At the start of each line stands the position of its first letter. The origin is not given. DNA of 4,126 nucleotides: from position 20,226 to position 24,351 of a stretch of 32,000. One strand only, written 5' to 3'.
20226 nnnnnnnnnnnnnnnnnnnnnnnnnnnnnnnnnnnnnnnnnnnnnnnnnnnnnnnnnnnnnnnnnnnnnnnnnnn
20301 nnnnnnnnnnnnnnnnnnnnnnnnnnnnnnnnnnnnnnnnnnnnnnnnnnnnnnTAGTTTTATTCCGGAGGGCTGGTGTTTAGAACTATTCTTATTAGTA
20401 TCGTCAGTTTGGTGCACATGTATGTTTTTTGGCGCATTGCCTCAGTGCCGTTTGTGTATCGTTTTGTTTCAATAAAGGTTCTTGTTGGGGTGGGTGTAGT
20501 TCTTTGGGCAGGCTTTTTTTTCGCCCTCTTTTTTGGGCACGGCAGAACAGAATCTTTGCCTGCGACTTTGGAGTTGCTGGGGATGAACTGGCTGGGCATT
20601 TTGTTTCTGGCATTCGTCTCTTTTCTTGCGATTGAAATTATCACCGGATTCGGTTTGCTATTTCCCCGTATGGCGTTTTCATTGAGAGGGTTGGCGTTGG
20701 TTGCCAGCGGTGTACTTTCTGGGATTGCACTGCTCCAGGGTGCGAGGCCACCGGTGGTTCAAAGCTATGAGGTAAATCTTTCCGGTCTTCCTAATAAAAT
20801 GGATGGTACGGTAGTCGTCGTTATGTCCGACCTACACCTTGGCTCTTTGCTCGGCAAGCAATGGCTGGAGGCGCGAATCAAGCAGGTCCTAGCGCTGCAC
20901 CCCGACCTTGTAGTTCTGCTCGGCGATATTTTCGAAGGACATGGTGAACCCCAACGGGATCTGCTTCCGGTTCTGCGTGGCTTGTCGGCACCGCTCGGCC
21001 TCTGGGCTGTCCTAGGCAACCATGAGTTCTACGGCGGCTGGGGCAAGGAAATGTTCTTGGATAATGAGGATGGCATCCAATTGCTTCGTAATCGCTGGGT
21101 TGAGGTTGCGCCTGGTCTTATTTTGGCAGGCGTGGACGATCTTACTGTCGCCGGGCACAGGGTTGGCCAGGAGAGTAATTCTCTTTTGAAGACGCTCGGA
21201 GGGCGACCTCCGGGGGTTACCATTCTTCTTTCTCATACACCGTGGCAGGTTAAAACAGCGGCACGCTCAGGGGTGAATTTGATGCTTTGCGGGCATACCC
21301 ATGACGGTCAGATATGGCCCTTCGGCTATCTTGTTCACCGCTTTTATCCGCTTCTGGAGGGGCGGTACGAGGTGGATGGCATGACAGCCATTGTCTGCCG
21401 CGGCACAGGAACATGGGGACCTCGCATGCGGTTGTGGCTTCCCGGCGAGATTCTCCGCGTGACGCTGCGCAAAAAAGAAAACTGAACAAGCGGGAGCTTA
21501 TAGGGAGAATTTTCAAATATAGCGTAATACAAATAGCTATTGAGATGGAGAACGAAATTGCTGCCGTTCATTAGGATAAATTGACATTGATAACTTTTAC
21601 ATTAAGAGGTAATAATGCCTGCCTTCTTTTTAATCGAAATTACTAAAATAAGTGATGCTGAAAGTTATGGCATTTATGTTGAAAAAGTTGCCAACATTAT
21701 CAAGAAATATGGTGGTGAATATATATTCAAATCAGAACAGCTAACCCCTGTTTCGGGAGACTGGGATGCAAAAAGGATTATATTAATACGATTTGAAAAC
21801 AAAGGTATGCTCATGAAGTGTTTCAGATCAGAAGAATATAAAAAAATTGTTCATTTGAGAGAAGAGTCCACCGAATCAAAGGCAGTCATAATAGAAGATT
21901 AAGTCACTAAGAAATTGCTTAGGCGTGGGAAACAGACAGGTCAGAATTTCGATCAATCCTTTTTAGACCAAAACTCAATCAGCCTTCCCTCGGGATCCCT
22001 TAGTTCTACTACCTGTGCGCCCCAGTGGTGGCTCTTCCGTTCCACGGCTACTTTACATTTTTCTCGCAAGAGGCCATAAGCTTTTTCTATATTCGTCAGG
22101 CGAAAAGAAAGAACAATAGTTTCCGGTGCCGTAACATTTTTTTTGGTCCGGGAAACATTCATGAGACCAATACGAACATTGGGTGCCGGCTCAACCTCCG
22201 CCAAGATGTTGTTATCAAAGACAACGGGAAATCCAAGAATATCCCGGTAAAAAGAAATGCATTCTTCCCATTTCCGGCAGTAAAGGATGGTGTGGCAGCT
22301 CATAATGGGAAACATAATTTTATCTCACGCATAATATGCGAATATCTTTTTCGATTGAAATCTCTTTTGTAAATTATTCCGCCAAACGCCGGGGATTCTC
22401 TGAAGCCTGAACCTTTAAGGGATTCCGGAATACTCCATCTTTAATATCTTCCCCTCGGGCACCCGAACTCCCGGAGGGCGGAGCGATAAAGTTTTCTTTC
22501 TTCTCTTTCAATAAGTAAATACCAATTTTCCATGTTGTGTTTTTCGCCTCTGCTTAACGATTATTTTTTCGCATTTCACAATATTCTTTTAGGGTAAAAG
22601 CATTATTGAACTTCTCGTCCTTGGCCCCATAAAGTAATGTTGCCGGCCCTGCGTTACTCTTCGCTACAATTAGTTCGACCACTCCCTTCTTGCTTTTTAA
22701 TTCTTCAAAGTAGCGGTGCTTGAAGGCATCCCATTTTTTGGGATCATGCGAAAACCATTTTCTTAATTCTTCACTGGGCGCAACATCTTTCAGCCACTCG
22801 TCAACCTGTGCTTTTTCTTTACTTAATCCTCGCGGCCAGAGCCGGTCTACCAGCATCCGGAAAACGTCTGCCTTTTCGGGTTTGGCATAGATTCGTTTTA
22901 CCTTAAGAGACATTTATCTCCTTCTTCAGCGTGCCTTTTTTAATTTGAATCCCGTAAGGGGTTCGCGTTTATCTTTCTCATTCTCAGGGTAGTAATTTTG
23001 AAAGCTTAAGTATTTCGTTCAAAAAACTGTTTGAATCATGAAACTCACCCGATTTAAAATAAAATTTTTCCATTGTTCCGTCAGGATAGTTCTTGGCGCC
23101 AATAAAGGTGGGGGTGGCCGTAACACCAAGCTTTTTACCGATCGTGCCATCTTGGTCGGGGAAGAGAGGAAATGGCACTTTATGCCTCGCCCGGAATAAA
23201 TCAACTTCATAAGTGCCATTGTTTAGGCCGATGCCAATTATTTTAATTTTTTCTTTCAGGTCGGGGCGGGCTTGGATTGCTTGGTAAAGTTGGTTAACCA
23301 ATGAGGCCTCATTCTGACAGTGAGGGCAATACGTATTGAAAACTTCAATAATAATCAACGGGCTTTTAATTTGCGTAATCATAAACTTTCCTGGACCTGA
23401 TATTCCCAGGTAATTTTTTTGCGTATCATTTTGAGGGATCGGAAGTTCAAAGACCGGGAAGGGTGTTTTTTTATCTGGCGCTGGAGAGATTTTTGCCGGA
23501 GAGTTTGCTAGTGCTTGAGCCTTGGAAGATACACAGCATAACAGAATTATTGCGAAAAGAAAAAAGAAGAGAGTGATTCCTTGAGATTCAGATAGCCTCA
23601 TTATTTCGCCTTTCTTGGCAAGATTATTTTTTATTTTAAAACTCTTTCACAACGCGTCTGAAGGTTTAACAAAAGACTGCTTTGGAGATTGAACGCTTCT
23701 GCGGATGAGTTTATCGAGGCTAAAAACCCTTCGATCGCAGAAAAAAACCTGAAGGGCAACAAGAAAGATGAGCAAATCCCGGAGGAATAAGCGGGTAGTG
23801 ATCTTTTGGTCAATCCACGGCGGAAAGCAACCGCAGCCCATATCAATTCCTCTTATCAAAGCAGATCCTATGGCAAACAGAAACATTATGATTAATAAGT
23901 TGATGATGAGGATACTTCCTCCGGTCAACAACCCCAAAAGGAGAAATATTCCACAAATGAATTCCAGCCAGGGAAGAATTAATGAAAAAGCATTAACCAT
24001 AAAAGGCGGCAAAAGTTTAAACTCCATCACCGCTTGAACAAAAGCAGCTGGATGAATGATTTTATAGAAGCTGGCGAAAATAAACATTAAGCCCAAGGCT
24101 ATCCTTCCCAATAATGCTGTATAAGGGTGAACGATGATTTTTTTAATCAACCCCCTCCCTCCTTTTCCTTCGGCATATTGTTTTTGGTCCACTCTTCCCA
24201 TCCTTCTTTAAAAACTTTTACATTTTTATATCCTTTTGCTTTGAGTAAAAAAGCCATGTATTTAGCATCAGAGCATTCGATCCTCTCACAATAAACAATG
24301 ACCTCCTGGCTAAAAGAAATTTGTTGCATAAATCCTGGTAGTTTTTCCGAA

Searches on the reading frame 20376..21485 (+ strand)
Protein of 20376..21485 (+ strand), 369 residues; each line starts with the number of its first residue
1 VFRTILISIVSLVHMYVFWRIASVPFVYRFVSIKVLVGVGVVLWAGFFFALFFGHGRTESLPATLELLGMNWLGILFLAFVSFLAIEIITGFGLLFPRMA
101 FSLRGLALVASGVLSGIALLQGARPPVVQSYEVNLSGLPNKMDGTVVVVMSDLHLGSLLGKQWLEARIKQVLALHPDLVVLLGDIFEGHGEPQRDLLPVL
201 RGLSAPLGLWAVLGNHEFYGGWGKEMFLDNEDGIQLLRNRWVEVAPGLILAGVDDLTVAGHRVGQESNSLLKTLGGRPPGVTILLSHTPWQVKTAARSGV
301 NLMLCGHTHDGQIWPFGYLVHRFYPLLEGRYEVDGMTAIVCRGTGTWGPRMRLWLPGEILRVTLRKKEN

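Call 72: search_protein_families(library=pfam, proteins=[window:20376-21485:+], max_evalue=0.00001)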
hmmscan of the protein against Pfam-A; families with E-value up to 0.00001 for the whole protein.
window:20376-21485:+ (369 aa): 2 families
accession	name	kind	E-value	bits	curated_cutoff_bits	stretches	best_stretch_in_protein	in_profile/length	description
PF00149.33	Metallophos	-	1e-12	49.3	21.5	1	147-310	3-190/191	Calcineurin-like phosphoesterase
PF12850.12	Metallophos_2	-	2.3e-06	28.2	27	1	147-310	3-118/154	Calcineurin-like phosphoesterase superfamily domain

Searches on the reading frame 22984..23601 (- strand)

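Call 72: search_protein_families(library=pfam, proteins=[window:22984-23601:-], max_evalue=0.00001)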
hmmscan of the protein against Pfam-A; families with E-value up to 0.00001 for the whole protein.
window:22984-23601:- (205 aa): 1 family
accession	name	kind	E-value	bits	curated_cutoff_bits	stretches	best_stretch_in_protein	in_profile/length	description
PF00578.27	AhpC-TSA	-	6.7e-08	33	26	1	71-164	16-104/124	AhpC/TSA family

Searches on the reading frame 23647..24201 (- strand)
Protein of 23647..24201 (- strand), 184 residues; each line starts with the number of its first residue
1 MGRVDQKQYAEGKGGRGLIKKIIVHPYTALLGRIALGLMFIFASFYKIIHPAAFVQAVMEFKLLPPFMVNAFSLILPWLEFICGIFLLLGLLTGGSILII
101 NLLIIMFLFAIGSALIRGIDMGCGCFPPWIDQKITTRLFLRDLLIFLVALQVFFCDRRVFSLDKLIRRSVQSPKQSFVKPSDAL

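Call 72: search_protein_families(library=pfam, proteins=[window:23647-24201:-], max_evalue=0.00001)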
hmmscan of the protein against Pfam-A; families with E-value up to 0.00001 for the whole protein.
window:23647-24201:- (184 aa): 1 family
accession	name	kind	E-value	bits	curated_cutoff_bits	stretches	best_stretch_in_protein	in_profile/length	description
PF07291.16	MauE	-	2.4e-21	76.8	27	1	27-150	3-123/128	Methylamine utilisation protein MauE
